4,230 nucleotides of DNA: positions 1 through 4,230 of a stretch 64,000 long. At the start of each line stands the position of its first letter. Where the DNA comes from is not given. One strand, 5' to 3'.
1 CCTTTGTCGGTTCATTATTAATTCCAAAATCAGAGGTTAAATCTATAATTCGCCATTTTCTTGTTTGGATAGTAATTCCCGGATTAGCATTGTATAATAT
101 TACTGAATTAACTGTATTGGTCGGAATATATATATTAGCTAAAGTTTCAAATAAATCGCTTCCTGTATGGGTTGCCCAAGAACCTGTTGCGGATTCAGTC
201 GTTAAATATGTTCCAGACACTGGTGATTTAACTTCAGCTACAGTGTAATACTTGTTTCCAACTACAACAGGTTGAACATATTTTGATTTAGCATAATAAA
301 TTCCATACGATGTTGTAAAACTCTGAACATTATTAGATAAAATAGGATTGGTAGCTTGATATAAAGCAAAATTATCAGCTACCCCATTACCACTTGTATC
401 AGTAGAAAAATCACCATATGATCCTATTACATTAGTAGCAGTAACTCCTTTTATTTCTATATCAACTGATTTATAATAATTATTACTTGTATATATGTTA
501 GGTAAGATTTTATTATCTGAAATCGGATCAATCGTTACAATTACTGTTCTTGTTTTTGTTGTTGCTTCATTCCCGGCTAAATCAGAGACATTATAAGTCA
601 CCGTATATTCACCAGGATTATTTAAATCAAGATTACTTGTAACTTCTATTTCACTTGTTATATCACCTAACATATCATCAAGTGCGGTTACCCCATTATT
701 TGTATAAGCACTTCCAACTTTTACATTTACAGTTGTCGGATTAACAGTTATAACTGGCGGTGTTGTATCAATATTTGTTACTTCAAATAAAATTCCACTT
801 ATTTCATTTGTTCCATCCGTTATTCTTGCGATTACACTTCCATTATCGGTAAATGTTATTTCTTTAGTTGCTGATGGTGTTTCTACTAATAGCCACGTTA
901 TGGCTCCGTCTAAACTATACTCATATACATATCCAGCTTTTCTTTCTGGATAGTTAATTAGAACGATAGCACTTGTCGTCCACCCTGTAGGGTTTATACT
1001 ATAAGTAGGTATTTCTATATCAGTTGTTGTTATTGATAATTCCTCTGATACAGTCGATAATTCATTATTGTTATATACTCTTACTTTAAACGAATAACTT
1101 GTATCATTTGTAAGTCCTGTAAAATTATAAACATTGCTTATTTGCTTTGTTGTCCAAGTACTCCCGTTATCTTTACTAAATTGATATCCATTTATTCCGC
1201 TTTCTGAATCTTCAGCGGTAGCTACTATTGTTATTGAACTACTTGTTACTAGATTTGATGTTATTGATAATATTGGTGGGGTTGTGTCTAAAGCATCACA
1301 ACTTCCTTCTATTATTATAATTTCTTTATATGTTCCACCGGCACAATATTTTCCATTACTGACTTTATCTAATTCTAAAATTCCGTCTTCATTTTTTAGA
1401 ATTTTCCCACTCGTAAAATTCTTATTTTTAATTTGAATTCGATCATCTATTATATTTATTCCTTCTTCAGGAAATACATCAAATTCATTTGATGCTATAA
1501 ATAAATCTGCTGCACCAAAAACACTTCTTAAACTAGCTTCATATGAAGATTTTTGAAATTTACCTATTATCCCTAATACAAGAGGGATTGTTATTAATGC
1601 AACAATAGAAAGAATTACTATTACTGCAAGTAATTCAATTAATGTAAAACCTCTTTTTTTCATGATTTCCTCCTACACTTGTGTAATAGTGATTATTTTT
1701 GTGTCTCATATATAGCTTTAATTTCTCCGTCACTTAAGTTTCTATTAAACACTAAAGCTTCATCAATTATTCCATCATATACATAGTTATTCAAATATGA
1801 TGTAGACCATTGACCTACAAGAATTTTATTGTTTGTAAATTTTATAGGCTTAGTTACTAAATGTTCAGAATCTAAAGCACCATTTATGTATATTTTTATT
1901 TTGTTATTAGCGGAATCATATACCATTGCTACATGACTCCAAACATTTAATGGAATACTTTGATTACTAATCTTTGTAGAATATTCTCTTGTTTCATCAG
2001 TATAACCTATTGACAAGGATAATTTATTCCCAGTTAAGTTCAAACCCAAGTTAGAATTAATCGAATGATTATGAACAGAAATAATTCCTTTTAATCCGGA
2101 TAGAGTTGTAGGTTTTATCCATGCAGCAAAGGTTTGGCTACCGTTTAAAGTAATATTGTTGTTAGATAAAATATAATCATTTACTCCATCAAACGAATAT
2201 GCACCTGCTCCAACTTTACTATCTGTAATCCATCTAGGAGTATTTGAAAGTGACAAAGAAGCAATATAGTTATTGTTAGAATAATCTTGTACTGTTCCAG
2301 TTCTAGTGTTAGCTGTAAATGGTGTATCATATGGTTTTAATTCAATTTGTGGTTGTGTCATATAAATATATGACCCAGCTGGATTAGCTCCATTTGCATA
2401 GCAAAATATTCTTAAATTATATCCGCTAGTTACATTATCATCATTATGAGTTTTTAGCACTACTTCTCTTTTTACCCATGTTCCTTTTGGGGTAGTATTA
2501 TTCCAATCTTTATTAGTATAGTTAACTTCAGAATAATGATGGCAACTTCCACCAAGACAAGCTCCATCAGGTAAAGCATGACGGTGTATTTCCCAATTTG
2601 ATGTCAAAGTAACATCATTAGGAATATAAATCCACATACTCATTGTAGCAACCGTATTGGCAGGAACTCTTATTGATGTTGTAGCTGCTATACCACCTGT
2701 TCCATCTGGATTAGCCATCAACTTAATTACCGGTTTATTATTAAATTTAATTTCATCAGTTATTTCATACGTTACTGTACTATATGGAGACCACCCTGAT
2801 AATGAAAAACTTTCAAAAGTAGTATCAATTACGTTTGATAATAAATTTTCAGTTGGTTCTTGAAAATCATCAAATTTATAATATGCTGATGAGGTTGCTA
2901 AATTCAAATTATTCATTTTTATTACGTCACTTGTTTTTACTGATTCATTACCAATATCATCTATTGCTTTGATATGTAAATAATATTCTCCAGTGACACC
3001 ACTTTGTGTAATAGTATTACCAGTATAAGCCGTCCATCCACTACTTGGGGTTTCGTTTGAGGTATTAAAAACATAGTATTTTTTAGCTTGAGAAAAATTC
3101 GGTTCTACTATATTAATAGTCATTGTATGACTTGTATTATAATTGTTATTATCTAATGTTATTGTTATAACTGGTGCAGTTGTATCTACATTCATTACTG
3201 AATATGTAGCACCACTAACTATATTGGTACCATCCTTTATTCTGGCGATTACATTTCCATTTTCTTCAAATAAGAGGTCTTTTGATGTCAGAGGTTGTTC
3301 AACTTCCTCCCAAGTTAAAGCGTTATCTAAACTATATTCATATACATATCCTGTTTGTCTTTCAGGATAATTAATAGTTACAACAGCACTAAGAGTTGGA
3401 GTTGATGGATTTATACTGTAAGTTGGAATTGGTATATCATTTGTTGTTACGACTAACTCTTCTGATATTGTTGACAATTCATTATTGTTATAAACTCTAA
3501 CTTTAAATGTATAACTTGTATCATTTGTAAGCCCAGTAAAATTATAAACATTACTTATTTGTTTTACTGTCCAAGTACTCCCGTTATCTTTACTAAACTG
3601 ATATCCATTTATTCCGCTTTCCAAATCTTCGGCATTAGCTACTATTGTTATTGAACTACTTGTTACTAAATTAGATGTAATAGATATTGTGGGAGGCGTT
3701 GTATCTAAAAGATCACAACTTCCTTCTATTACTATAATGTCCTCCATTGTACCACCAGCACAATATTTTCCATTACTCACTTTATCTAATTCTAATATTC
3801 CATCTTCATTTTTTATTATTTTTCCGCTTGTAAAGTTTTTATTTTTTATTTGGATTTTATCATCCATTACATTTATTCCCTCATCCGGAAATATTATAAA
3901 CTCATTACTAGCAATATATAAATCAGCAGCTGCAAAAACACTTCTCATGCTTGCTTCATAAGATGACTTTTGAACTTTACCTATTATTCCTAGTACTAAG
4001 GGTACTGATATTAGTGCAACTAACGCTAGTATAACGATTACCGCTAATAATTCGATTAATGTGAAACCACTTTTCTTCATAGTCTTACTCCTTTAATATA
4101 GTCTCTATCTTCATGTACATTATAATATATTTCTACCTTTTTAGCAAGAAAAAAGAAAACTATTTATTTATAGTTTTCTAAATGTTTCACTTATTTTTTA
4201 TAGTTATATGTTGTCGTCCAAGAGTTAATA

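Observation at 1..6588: Second array of giant class-III-signal-peptide proteins with swapped C-terminal domains (LamG versus unrelated domain)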

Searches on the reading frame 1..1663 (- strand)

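Call 8: search_protein_families(library=pfam, proteins=[window:1-1663:-], max_evalue=0.1)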
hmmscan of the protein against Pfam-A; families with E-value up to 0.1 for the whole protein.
window:1-1663:- (554 aa): 12 families
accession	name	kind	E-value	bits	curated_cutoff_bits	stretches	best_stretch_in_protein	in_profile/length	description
PF16403.11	Bact_surface_Ig-like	-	2.1e-17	63.4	27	1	311-376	8-71/71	Bacterial surface protein, Ig-like domain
PF07963.17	N_methyl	-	9.3e-08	31.8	21.2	1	2-25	3-26/27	Prokaryotic N-terminal methylation motif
PF18981.6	InlK_D3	-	0.00022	21.7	25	1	341-376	36-75/75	Internalin K domain (D3/D4)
PF00041.27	fn3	-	0.00062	20.4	25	1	139-208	11-80/84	Fibronectin type III domain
PF02494.22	HYR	-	0.0023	18.7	21.7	1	299-370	2-76/81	HYR domain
PF18911.6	PKD_4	-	0.003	18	27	0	312-376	20-85/85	PKD domain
PF16656.11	Pur_ac_phosph_N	-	0.009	17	30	1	141-213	27-93/93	Purple acid Phosphatase, N-terminal domain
PF19077.6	Big_13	-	0.016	16.1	27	1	307-379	36-101/102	Bacterial Ig-like domain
PF25788.1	Ig_Rha78A_N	-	0.016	15.9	27.4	1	161-213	48-101/105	Rha78A-like, N-terminal immunoglobulin domain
PF00028.23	Cadherin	-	0.019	15.8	28.8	1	336-378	50-92/93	Cadherin domain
PF12245.14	Big_3_2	-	0.019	15.6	23.3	1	283-375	26-119/122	Bacterial Ig-like domain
PF21471.3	Reelin_subrepeat-B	-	0.027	14.7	27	0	241-267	56-79/127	Reelin subrepeat B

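Call 9: search_protein_families(library=ncbifam, proteins=[window:1-1663:-], max_evalue=0.1)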
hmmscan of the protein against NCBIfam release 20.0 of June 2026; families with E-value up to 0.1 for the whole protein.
window:1-1663:- (554 aa): 14 families
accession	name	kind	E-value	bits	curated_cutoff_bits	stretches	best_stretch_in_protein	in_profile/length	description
TIGR02532.1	IV_pilin_GFxxxE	domain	4.5e-08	32.6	16.3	1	3-26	1-24/24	prepilin-type N-terminal cleavage/methylation domain-containing protein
NF040999.1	pilin_ComGC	equivalog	8.1e-07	29.1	75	1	4-56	2-54/84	competence type IV pilus major pilin ComGC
TIGR01710.1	typeII_sec_gspG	equivalog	2.4e-06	27.6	88.85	1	4-73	1-70/134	type II secretion system major pseudopilin GspG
NF041775.1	typeIV_PilA_Myxo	equivalog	4.3e-06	26.8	400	1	2-58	9-65/214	type IV pilin protein PilA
NF047446.1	barrel_OmpL47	domain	3.2e-05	24.3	40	1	337-376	29-68/68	OmpL47-type beta-barrel domain-containing protein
NF007862.0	PRK10574.1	equivalog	0.00023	21.3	138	1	1-30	2-31/145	prepilin peptidase-dependent pilin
TIGR01708.2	typeII_sec_gspH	equivalog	0.0071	16.3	80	1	4-22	2-20/169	type II secretion system minor pseudopilin GspH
NF033932.1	LapB_rpt_80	domain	0.01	16.1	45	1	351-377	1-27/83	LapB repeat-containing protein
NF040982.1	ComGD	equivalog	0.012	16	70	1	3-33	1-31/139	competence type IV pilus minor pilin ComGD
NF041002.1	pilin_ComGF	equivalog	0.029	14.6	80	1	4-31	2-28/139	competence type IV pilus minor pilin ComGF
TIGR02596.1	TIGR02596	subfamily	0.032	14.3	70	0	6-33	1-28/196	Verru_Chthon cassette protein D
NF041013.1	T4P_ComGE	equivalog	0.039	14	49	1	2-29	2-29/83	competence type IV pilus minor pilin ComGE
NF007800.0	PRK10506.1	equivalog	0.047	13.5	158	1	2-23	7-28/163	prepilin peptidase-dependent protein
NF045728.1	glycosyl_F510_1955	equivalog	0.098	11.9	175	0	159-279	73-192/246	F510_1955 family glycosylhydrolase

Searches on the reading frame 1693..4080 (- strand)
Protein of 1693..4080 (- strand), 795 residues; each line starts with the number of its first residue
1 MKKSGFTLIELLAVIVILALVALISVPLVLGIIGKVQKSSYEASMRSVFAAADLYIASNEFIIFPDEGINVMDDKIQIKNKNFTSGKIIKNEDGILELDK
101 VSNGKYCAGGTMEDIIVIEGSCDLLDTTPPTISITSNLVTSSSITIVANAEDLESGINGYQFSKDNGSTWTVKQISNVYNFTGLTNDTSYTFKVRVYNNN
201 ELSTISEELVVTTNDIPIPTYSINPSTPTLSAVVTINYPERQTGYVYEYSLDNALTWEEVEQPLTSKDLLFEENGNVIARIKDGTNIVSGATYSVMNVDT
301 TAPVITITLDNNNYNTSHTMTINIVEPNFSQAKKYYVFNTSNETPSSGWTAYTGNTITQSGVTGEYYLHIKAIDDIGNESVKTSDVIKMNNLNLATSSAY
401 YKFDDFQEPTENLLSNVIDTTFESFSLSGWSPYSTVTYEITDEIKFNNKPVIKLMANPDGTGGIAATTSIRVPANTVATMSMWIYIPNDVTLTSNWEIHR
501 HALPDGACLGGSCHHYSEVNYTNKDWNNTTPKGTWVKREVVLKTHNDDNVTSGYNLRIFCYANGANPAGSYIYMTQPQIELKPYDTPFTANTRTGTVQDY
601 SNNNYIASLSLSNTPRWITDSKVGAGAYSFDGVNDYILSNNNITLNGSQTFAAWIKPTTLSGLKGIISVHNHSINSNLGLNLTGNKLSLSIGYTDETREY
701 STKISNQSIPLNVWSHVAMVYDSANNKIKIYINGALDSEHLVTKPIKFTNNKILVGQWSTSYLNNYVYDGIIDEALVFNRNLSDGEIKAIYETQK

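Call 8: search_protein_families(library=pfam, proteins=[window:1693-4080:-], max_evalue=0.1)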
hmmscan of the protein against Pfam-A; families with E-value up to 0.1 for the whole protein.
window:1693-4080:- (795 aa): 7 families
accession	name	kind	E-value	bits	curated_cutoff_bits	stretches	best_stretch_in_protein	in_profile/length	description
PF13385.13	Laminin_G_3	-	1.8e-23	83.8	27.6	1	631-788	1-151/151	Concanavalin A-like lectin/glucanases superfamily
PF07963.17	N_methyl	-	2.9e-06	27.1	21.2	1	2-25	3-26/27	Prokaryotic N-terminal methylation motif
PF00041.27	fn3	-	0.00056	20.5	25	1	135-208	7-80/84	Fibronectin type III domain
PF02973.23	Sialidase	-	0.0016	18.4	26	1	693-791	84-185/189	Sialidase, N-terminal domain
PF21471.3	Reelin_subrepeat-B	-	0.015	15.5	27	0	240-330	55-99/127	Reelin subrepeat B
PF04832.17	SOUL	-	0.042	14.3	27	0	532-588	23-68/173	SOUL heme-binding protein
PF25788.1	Ig_Rha78A_N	-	0.056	14.1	27.4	0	163-212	50-100/105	Rha78A-like, N-terminal immunoglobulin domain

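Call 9: search_protein_families(library=ncbifam, proteins=[window:1693-4080:-], max_evalue=0.1)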
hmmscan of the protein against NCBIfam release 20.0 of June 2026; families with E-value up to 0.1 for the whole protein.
window:1693-4080:- (795 aa): 12 families
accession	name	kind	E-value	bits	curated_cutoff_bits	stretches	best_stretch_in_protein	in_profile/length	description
TIGR01710.1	typeII_sec_gspG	equivalog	5.9e-07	29.6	88.85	1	4-78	1-75/134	type II secretion system major pseudopilin GspG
NF040999.1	pilin_ComGC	equivalog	1e-06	28.8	75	1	4-60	2-58/84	competence type IV pilus major pilin ComGC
NF052521.1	TafC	equivalog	1.9e-06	27.3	410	1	599-794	165-363/373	TafC family fimbrial protein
TIGR02532.1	IV_pilin_GFxxxE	domain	3.9e-06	26.5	16.3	1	4-24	2-22/24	prepilin-type N-terminal cleavage/methylation domain-containing protein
NF041775.1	typeIV_PilA_Myxo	equivalog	0.0013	18.8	400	1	3-56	10-63/214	type IV pilin protein PilA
NF047446.1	barrel_OmpL47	domain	0.0015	18.9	40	1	347-386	28-65/68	OmpL47-type beta-barrel domain-containing protein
NF007862.0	PRK10574.1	equivalog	0.0024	18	138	1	2-33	3-34/145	prepilin peptidase-dependent pilin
TIGR01708.2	typeII_sec_gspH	equivalog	0.014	15.4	80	1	4-22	2-20/169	type II secretion system minor pseudopilin GspH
NF040982.1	ComGD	equivalog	0.031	14.7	70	1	4-39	2-37/139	competence type IV pilus minor pilin ComGD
NF038303.1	EPS_HpsB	equivalog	0.039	13.9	150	1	3-107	2-102/211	hormogonium polysaccharide secretion pseudopilin HpsB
NF041002.1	pilin_ComGF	equivalog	0.065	13.5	80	0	4-36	2-34/139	competence type IV pilus minor pilin ComGF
TIGR02596.1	TIGR02596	subfamily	0.068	13.2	70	0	6-35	1-30/196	Verru_Chthon cassette protein D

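Call 58: predict_structure(alignment_id=A3)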
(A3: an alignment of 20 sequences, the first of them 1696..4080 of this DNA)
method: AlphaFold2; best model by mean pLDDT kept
length: 795 residues; sequences in the alignment: 20
mean_pLDDT: 67.5   pTM: 0.39
mean pLDDT of the five models: 67.5, 67.3, 66.7, 66.5, 65.3
residues with pLDDT >= 90: 121; 70-90: 323; 50-70: 108; < 50: 243
segments of 3 or more residues with pLDDT < 50: 1-3, 313-315, 391-442, 444-476, 492-529, 541-570, 573-644, 757-766
pLDDT, mean of each block of 10 residues (from residue 1): 61 87 86 85 87 81 79 80 86 87 89 88 83 91 93 89 96 95 92 94 93 91 86 92 89 91 89 91 86 85 80 58 71 84 88 79 78 85 78 39 33 30 28 40 46 44 41 47 57 43 32 30 41 58 46 43 45 35 30 33 34 29 24 39 58 78 63 66 76 58 75 85 85 88 67 51 49 68 76 72
secondary structure, 60 per line:
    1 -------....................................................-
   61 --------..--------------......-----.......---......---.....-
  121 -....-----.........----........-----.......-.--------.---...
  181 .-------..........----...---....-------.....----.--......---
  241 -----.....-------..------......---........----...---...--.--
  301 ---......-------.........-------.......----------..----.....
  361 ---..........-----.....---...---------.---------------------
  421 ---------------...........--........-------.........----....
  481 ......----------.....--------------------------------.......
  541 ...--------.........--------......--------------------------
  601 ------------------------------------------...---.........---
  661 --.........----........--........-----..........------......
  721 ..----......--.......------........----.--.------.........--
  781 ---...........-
elements in order (helices of 4 or more, strands of 3 or more residues): H8-59 E85-90 E96-102 E106-111 E115-119 H122-125 E131-139 E144-151 E157-163 E178-181 E189-198 E203-205 E209-212 E220-224 E232-237 E246-250 E266-271 E275-282 E287-289 E293-295 E304-309 E317-325 E333-339 E356-360 E364-373 E379-383 E387-389 E436-446 E449-456 E464-472 E477-486 E497-501 E534-543 E552-560 E569-574 E643-645 E649-657 E663-671 E676-683 E686-693 E699-708 E715-722 E727-732 E735-741 E748-755 E770-778 H784-794

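Call 61: fold_search(model_id=the predicted structure, library=pdb)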
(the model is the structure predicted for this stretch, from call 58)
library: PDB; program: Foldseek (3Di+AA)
matches with E <= 10: 1900; with E <= 0.001: 426
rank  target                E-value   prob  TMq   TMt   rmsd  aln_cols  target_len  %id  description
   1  8q6t_I                1.5e-10  1.00  0.14  0.12  49.8       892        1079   11  Helical reconstruction of the relaxed thick filament from FIB milled left ventricular mouse myofibrils (released 2023-11-01)
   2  8bnq_B                2.7e-08  1.00  0.12  0.23  13.4       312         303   16  Crystal structure of the FnIII-tandem A84-A86 from the A-band of titin (released 2023-04-12)
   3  8bnq_A                2.9e-08  1.00  0.13  0.26  13.4       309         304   17  Crystal structure of the FnIII-tandem A84-A86 from the A-band of titin (released 2023-04-12)
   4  9ba4_A                5.1e-08  1.00  0.14  0.12  19.5       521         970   11  Full-length cross-linked Contactin 2 (CNTN2) (released 2024-07-17)
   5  3r8q                  6.1e-08  1.00  0.15  0.33  12.8       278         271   13  Structure of Fibronectin domain 12-14 (released 2012-04-11)
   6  8vse_A                6.4e-08  1.00  0.19  0.34  11.8       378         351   10  Cryo-EM structure of human CD45 extracellular region in complex with adenoviral protein E3/49K (released 2024-11-06)
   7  6xax_B                6.4e-08  1.00  0.14  0.29  12.7       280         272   15  Structure of a fragment of human fibronectin containing the 11th type III domain, extra domain A, and the 12th type II (released 2021-06-09)
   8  6x3a                  9.0e-08  1.00  0.15  0.32  11.8       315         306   15  Crystal structure of the FN4-FN6 domains of human PTPRD (released 2021-05-26)
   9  1tdq_A                9.0e-08  1.00  0.15  0.29  12.7       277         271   14  Structural basis for the interactions between tenascins and the C-type lectin domains from lecticans: evidence for a c (released 2004-08-31)
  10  9oz1_A                9.9e-08  1.00  0.20  0.20  12.2       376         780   13  Cryo-EM structure of chicken ROS1 in apo-state. Cryo-EM refinement is focused on the "leg" region of chicken ROS1. (released 2026-02-25)
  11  5utk_A                1.1e-07  1.00  0.17  0.35  10.3       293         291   15  Crystal structure of the membrane proximal three fibronectin type III (FNIII) domains of Tie2 (Tie2[FNIIIa-c]) (released 2017-04-12)
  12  5fmv_B                1.1e-07  1.00  0.20  0.37  11.2       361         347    9  Crystal structure of human CD45 extracellular region, domains d1-d4 (released 2016-03-23)
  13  6xax_A                1.1e-07  1.00  0.14  0.29  12.9       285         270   17  Structure of a fragment of human fibronectin containing the 11th type III domain, extra domain A, and the 12th type II (released 2021-06-09)
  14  5utk_B                1.2e-07  1.00  0.15  0.31  11.2       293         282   14  Crystal structure of the membrane proximal three fibronectin type III (FNIII) domains of Tie2 (Tie2[FNIIIa-c]) (released 2017-04-12)
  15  5fmv_A                1.3e-07  1.00  0.20  0.36  11.2       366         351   10  Crystal structure of human CD45 extracellular region, domains d1-d4 (released 2016-03-23)
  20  6er3_A                2.3e-07  1.00  0.16  0.62   3.4       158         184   20  Ruminococcus gnavus IT-sialidase CBM40 bound to alpha2,3 sialyllactose (released 2018-05-02)
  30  6er3_B                4.1e-07  1.00  0.17  0.64   5.9       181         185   18  Ruminococcus gnavus IT-sialidase CBM40 bound to alpha2,3 sialyllactose (released 2018-05-02)
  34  4c1w_A                4.8e-07  1.00  0.16  0.64   3.0       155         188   15  Carbohydrate binding domain from Streptococcus pneumoniae NanA sialidase complexed with 3'-sialyllactose (released 2014-08-27)
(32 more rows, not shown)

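Call 71: search_solved_structures(query=window:1696-4080:-, max_evalue=0.1)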
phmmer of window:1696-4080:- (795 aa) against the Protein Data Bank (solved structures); distinct sequences matched with E-value up to 0.1: 6.
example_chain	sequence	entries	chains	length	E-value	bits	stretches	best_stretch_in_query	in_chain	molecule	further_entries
8pfb_G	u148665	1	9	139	1.1e-05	27.4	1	6-115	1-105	Type IV pilin PilE1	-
9egp_A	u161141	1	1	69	0.00093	21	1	2-61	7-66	Geopilin domain 1 protein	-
2w1n_A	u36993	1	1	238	0.0061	18.3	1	109-209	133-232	O-GLCNACASE NAGJ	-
7tgg_A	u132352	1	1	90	0.011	17.4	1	3-59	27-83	Geopilin domain 1 protein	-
9lab_B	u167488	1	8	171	0.013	17.1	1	2-53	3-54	MSHA major pilin subunit MshA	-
5wda_A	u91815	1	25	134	0.03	16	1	6-72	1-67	General secretion pathway protein G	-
